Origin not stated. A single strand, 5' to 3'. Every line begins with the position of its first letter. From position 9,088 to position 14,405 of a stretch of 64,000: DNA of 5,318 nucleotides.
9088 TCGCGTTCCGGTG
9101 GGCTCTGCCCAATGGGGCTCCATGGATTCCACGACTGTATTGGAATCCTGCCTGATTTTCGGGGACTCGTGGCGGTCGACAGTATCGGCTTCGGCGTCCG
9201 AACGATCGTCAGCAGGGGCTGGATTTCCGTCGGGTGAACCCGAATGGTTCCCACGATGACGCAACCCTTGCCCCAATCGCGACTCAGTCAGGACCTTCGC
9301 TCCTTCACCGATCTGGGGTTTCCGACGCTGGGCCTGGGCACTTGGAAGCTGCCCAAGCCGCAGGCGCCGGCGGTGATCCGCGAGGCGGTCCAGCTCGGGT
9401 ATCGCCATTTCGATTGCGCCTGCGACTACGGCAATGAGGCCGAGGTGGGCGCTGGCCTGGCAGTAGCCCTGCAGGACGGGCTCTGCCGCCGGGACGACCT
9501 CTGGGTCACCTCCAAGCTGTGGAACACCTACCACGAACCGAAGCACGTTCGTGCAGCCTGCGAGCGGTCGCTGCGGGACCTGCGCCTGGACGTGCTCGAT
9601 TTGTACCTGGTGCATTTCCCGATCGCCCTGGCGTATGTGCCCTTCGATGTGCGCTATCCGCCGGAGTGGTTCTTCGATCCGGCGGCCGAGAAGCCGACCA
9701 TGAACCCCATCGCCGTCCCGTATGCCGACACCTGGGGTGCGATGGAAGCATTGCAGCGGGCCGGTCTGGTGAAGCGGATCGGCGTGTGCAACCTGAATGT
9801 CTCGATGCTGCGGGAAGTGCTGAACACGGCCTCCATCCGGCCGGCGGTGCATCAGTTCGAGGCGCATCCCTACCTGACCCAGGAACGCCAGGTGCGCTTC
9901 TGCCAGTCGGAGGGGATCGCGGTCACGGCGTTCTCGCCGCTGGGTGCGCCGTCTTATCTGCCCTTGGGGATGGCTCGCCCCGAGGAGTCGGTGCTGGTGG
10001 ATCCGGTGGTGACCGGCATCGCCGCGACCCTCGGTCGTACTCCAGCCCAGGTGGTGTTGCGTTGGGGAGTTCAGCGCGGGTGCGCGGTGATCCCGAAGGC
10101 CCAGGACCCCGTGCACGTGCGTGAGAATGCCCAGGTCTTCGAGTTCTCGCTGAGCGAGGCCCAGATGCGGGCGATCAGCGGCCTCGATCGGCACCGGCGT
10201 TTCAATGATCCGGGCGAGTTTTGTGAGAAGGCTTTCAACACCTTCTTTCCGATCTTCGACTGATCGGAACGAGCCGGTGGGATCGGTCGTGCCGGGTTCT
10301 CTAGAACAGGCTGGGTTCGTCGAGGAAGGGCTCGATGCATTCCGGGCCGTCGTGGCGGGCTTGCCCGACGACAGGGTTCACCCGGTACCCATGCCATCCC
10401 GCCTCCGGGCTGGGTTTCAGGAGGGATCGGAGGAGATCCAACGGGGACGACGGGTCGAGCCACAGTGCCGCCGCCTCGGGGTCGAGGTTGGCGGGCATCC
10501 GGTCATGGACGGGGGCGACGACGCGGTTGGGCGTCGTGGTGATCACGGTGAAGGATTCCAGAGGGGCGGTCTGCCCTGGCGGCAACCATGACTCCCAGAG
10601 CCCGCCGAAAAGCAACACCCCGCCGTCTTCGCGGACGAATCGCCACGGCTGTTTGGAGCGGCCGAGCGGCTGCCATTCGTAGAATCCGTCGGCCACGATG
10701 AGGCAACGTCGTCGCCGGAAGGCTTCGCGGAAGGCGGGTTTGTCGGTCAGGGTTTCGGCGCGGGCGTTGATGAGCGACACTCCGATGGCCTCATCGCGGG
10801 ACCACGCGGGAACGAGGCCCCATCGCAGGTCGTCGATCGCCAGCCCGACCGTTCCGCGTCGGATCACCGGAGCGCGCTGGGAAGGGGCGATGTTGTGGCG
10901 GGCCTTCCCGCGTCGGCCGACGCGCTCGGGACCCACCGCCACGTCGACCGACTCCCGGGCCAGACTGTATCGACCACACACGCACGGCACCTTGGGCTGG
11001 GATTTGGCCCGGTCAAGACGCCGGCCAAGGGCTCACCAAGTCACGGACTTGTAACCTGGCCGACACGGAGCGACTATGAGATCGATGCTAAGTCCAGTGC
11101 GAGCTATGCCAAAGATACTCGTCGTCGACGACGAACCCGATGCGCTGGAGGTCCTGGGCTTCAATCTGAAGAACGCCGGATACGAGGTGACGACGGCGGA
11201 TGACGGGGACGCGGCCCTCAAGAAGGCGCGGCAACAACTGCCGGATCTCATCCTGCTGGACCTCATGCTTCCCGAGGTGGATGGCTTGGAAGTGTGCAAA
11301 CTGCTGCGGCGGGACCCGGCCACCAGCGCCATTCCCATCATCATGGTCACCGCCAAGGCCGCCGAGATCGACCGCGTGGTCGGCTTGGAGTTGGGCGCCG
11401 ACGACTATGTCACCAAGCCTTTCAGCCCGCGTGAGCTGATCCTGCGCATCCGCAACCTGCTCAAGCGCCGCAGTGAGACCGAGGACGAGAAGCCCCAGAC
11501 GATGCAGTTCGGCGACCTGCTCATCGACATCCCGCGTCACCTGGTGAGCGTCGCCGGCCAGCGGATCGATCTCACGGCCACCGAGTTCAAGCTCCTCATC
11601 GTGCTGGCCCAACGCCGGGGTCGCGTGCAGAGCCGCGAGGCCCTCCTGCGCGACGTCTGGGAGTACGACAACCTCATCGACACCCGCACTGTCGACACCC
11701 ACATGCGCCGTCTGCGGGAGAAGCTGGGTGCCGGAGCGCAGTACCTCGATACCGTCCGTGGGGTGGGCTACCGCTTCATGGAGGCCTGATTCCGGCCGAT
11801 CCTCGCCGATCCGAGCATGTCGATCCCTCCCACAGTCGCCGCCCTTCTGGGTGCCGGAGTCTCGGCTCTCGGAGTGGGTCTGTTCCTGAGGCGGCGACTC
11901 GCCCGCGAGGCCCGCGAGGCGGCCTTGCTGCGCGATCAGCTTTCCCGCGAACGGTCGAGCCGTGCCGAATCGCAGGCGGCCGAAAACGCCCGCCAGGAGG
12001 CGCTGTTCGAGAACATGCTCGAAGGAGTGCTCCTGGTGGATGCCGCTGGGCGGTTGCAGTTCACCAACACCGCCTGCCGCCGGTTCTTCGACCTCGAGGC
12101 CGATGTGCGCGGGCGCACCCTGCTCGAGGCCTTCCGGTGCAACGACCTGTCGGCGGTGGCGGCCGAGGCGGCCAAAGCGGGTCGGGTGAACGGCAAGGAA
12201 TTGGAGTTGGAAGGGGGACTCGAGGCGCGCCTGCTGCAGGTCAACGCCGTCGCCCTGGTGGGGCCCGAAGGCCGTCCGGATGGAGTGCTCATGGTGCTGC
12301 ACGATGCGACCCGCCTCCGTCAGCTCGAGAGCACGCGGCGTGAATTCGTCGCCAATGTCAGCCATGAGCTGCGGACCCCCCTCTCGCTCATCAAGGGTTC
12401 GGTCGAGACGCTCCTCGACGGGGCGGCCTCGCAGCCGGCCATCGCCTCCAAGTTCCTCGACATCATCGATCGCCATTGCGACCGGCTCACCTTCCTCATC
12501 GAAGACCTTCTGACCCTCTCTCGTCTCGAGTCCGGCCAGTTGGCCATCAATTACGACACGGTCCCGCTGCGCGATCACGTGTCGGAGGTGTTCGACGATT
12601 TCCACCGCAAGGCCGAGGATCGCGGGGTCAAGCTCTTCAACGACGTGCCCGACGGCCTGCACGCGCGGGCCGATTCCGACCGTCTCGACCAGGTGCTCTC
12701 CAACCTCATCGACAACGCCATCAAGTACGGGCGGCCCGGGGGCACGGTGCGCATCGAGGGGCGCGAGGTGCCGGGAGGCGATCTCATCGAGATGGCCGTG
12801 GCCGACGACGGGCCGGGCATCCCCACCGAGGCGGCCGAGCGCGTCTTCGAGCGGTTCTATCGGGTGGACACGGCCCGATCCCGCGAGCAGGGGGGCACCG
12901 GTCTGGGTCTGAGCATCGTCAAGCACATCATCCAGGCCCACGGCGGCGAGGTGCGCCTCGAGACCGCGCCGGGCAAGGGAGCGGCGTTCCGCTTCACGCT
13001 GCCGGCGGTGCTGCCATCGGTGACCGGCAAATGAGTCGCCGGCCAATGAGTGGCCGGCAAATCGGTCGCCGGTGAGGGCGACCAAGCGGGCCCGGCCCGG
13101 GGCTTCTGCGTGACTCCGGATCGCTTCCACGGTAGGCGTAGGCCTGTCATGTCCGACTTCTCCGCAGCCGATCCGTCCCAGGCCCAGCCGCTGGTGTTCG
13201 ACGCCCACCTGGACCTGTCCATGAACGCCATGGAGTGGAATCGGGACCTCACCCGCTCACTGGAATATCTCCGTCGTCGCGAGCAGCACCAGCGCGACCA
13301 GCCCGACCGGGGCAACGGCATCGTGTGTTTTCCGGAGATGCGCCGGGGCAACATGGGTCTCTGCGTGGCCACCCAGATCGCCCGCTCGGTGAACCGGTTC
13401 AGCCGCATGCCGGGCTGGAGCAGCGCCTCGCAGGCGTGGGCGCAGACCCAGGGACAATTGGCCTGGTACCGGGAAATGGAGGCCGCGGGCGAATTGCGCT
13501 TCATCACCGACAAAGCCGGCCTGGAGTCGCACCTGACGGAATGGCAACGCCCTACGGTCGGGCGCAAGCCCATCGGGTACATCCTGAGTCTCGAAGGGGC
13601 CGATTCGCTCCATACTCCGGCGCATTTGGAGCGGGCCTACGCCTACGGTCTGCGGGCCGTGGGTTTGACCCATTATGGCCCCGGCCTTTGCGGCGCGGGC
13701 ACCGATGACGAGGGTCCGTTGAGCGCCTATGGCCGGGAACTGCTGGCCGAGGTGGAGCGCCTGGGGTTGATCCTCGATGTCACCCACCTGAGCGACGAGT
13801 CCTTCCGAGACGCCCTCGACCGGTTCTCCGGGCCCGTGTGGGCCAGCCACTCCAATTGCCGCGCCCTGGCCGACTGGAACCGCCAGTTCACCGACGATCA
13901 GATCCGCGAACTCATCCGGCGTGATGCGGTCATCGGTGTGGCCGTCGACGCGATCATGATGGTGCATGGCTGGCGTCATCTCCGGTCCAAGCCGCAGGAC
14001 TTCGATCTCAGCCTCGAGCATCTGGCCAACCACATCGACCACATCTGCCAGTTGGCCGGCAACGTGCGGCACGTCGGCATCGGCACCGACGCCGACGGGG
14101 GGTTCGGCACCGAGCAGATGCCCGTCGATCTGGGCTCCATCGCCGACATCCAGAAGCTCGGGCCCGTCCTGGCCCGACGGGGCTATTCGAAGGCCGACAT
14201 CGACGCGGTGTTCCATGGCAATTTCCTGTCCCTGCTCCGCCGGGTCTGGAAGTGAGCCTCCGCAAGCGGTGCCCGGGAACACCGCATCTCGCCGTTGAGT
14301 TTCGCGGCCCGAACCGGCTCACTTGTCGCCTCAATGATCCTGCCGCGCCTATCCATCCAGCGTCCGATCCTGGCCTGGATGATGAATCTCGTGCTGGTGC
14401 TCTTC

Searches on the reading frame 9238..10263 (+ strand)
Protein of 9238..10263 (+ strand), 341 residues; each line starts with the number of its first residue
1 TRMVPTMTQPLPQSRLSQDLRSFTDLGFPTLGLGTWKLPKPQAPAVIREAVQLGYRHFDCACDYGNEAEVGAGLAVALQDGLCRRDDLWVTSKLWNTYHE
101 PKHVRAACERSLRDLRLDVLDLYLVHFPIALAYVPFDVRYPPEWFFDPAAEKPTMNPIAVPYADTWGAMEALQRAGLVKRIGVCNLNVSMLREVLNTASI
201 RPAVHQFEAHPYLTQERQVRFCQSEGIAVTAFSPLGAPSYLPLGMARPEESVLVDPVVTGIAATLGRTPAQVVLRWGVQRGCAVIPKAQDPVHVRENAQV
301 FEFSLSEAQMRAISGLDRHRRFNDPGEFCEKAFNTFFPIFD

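Call 9: search_protein_families(library=pfam, proteins=[window:9238-10263:+], max_evalue=0.001)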
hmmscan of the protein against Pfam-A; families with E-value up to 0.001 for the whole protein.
window:9238-10263:+ (341 aa): 1 family
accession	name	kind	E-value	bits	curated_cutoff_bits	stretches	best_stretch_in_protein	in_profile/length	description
PF00248.27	Aldo_ket_red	-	1.9e-47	162.2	24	1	31-316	2-289/291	Aldo/keto reductase family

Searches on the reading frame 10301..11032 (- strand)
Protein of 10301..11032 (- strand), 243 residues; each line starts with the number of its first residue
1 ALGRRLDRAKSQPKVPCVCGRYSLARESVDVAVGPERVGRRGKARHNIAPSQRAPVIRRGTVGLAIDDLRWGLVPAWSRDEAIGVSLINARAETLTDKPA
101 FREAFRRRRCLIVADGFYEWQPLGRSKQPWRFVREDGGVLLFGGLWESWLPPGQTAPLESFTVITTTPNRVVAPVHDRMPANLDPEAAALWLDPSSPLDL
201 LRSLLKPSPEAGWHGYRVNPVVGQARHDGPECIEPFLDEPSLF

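Call 9: search_protein_families(library=pfam, proteins=[window:10301-11032:-], max_evalue=0.001)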
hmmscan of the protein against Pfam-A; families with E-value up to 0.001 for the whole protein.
window:10301-11032:- (243 aa): 1 family
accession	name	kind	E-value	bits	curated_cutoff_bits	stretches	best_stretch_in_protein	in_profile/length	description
PF02586.19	SRAP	-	9.7e-62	208.7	27.1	1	18-224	1-213/214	SOS response associated peptidase (SRAP)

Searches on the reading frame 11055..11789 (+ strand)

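Call 9: search_protein_families(library=pfam, proteins=[window:11055-11789:+], max_evalue=0.001)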
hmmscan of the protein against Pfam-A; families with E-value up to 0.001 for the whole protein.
window:11055-11789:+ (244 aa): 3 families
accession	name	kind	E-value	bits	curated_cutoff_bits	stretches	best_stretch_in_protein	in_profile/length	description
PF00072.30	Response_reg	-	3.7e-32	111.2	30.2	1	21-132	1-110/111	Response regulator receiver domain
PF00486.34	Trans_reg_C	-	2.7e-26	91.9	26.2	1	168-241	1-77/77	Transcriptional regulatory protein, C terminal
PF23198.2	PDE8A_N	-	0.00036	20.9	29.6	1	21-103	13-96/147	PDE8A-like, N-terminal domain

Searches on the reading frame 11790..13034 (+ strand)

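Call 9: search_protein_families(library=pfam, proteins=[window:11790-13034:+], max_evalue=0.001)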
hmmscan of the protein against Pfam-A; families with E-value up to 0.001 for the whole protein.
window:11790-13034:+ (414 aa): 5 families
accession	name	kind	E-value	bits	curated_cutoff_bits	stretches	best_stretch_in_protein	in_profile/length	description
PF02518.31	HATPase_c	-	4.8e-33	114.4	26.4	1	295-406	2-109/111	Histidine kinase-, DNA gyrase B-, and HSP90-like ATPase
PF00512.31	HisKA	-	2.5e-20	72.7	26.9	1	183-249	2-66/66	His Kinase A (phospho-acceptor) domain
PF00989.32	PAS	-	5.5e-07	30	22.6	1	70-172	4-112/113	PAS fold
PF08448.16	PAS_4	-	1.8e-06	28.6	23.1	1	73-177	1-109/110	PAS fold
PF13188.13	PAS_8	-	2.1e-05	24.7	21.8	1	67-121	1-53/65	PAS domain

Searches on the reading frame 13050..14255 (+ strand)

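Call 9: search_protein_families(library=pfam, proteins=[window:13050-14255:+], max_evalue=0.001)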
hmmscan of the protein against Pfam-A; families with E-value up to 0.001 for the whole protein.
window:13050-14255:+ (401 aa): 1 family
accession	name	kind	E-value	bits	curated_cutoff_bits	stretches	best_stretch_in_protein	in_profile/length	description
PF01244.27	Peptidase_M19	-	1.5e-51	175.9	26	1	48-397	7-318/319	Membrane dipeptidase (Peptidase family M19)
